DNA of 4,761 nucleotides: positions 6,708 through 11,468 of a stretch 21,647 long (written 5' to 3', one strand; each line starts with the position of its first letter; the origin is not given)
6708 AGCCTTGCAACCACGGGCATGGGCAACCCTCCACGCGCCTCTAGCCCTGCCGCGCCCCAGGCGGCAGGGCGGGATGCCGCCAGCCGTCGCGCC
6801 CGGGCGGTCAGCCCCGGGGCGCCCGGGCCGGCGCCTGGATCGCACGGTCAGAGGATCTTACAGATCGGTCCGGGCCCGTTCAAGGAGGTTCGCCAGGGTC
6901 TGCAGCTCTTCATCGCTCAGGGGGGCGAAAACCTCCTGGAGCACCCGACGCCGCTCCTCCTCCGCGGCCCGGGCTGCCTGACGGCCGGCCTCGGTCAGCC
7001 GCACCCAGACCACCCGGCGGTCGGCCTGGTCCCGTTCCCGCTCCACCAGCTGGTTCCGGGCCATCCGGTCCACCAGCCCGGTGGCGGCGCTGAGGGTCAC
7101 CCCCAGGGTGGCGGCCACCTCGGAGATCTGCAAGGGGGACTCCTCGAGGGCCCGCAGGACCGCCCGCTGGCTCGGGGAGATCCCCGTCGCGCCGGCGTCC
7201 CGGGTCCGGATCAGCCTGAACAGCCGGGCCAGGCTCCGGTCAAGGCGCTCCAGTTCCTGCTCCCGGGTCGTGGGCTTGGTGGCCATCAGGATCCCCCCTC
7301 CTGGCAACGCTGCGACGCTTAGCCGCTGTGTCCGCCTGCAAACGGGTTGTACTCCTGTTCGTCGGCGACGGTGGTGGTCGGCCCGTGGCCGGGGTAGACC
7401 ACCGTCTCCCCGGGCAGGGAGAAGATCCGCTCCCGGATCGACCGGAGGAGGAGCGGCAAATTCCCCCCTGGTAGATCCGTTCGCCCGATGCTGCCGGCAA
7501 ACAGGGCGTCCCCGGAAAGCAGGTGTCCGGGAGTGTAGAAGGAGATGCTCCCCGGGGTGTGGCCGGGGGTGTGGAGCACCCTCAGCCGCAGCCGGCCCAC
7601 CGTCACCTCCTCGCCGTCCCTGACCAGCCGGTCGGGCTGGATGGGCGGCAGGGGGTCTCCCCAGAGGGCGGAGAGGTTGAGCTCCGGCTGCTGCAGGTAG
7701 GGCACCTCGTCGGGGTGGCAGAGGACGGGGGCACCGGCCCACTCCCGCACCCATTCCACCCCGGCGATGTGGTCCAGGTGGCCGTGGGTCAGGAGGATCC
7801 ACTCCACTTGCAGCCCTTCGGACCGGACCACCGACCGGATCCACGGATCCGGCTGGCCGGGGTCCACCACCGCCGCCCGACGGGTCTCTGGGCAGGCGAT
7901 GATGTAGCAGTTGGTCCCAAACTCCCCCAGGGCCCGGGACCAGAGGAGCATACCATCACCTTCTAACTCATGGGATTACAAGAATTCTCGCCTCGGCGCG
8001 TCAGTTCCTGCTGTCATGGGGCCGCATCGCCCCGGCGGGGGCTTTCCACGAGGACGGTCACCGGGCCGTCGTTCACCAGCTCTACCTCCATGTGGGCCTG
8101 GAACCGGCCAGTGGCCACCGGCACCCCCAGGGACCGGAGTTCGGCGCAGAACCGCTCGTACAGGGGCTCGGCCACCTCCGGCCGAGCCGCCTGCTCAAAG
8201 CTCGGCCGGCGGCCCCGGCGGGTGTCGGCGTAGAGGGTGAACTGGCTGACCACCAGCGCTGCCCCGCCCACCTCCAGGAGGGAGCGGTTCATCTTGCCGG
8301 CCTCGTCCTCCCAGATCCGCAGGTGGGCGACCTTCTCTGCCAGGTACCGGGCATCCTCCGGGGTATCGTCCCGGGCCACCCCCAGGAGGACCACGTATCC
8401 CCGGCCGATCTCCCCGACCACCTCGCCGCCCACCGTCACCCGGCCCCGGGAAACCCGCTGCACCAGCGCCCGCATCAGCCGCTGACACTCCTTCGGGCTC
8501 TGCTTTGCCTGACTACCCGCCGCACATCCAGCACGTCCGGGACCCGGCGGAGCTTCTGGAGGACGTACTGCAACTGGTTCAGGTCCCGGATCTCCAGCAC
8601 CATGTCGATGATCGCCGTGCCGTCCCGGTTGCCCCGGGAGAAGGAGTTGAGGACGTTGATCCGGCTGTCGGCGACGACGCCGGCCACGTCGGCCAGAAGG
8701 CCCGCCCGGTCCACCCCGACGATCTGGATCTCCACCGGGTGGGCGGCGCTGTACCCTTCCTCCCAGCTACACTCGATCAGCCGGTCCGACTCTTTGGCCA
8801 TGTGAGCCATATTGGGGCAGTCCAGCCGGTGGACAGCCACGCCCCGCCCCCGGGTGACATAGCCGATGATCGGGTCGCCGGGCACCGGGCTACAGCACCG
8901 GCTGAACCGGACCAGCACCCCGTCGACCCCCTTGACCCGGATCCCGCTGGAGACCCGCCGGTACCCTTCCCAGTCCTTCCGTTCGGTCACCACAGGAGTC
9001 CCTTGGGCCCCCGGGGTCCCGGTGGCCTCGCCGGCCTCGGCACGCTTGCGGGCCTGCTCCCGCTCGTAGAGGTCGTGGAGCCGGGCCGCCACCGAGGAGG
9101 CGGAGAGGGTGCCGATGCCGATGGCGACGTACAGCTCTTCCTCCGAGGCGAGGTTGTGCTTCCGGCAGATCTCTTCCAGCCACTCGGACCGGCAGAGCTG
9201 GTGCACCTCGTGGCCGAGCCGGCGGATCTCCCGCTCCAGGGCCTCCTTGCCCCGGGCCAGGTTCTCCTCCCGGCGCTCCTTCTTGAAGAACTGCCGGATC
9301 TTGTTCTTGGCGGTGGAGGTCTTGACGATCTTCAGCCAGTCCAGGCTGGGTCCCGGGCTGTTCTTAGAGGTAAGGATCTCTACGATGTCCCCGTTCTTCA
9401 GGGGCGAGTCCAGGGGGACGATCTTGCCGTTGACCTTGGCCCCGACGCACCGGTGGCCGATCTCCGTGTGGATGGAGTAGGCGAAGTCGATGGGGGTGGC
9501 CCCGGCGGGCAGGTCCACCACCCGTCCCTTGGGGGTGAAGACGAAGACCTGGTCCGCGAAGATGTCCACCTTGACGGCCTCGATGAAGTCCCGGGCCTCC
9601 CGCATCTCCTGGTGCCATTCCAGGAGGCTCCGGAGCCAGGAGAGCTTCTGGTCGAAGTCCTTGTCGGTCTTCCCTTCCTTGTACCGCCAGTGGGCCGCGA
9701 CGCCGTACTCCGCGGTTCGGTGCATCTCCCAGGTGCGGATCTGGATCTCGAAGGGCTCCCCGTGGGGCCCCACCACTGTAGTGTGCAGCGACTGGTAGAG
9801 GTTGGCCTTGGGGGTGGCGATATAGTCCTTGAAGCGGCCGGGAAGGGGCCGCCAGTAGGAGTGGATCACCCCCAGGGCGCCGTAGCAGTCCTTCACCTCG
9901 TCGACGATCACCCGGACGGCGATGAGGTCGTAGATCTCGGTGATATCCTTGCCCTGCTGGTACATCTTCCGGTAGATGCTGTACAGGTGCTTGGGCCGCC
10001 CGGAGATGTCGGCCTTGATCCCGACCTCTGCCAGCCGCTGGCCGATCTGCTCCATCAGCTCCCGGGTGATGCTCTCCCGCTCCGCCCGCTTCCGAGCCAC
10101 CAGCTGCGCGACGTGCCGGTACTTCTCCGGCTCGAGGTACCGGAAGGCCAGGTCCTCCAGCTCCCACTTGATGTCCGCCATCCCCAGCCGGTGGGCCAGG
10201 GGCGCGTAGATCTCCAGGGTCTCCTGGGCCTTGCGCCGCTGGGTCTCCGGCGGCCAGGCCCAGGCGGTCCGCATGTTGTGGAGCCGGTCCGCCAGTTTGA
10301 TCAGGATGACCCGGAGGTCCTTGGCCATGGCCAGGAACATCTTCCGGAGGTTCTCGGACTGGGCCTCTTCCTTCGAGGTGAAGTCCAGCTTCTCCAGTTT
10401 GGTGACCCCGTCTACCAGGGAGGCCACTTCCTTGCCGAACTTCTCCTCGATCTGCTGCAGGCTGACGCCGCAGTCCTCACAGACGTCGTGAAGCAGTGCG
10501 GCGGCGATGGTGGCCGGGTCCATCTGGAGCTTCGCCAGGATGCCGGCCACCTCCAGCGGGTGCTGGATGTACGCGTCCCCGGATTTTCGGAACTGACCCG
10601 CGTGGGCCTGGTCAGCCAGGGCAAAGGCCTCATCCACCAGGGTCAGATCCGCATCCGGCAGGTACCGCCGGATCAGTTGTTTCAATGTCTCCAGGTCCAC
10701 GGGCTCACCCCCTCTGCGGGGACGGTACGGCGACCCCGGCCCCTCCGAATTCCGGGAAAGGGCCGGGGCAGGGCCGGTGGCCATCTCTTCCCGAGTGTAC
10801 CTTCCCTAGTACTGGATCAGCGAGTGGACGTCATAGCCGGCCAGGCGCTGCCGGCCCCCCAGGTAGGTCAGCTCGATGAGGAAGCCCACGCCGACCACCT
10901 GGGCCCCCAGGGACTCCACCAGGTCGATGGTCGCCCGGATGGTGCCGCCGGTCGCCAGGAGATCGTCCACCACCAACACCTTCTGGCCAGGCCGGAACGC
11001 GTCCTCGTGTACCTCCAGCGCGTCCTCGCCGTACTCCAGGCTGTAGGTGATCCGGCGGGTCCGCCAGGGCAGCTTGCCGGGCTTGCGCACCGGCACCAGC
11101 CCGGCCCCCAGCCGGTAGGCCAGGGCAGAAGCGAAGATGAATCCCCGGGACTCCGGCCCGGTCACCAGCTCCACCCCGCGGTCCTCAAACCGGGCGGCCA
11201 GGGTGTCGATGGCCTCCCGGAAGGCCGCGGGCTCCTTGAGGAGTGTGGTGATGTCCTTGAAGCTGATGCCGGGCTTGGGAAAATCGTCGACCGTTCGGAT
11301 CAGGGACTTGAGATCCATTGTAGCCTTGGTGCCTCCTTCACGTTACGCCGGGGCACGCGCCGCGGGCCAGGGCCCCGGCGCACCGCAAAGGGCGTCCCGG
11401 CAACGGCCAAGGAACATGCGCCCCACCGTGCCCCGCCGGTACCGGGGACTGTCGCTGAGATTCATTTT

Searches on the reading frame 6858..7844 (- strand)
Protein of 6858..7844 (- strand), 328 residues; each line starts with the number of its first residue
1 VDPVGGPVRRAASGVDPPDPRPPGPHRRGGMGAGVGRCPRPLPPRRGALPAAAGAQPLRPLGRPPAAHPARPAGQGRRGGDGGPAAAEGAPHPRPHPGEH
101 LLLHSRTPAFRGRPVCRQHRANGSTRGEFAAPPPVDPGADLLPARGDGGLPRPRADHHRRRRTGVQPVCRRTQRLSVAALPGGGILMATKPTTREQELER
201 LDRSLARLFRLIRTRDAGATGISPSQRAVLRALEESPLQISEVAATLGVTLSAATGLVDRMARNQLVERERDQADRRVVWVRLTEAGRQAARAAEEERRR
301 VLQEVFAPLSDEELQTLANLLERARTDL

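Call 66: search_protein_families(library=pfam, proteins=[window:6858-7844:-], max_evalue=0.001)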
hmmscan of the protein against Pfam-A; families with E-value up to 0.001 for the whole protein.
window:6858-7844:- (328 aa): 4 families
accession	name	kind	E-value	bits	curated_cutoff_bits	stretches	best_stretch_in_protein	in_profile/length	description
PF12802.13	MarR_2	-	8.4e-12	45.5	27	1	221-277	2-60/61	MarR family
PF01047.28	MarR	-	1e-08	35.4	24.6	1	222-279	1-59/59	MarR family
PF13463.12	HTH_27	-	8.1e-06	26.5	22.2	1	223-287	2-68/68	Winged helix DNA-binding domain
PF22381.2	Staph_reg_Sar_Rot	-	0.00022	21.7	27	1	241-289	29-80/85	Transcriptional regulator SarA/Rot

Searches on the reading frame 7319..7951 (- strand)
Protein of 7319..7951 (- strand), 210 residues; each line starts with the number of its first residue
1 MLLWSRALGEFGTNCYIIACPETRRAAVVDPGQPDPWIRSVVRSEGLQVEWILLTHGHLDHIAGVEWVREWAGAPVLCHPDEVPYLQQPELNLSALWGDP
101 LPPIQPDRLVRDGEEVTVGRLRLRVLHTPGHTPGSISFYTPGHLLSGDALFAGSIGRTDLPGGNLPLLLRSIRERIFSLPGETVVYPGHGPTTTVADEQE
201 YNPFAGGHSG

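Call 66: search_protein_families(library=pfam, proteins=[window:7319-7951:-], max_evalue=0.001)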
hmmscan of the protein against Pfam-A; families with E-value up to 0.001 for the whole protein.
window:7319-7951:- (210 aa): 2 families
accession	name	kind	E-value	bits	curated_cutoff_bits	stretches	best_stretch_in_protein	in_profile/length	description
PF00753.33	Lactamase_B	-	6.7e-35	121.2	22.7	1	9-189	2-196/196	Metallo-beta-lactamase superfamily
PF12706.13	Lactamase_B_2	-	6.7e-07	29.5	27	1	43-129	25-109/200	Beta-lactamase superfamily domain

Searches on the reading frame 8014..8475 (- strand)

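Call 66: search_protein_families(library=pfam, proteins=[window:8014-8475:-], max_evalue=0.001)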
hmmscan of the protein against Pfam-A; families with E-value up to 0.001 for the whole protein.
window:8014-8475:- (153 aa): 1 family
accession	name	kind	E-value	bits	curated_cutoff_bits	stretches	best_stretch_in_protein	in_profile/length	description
PF02580.21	Tyr_Deacylase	-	3.2e-60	203.1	25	1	2-144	1-144/144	D-Tyr-tRNA(Tyr) deacylase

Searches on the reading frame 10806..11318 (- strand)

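Call 66: search_protein_families(library=pfam, proteins=[window:10806-11318:-], max_evalue=0.001)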
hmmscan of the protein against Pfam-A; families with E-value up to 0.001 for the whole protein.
window:10806-11318:- (170 aa): 1 family
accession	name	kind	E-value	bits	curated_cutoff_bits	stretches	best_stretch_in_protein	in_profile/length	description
PF00156.33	Pribosyltran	-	1.8e-16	60.3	26.3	1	24-148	3-124/158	Phosphoribosyl transferase domain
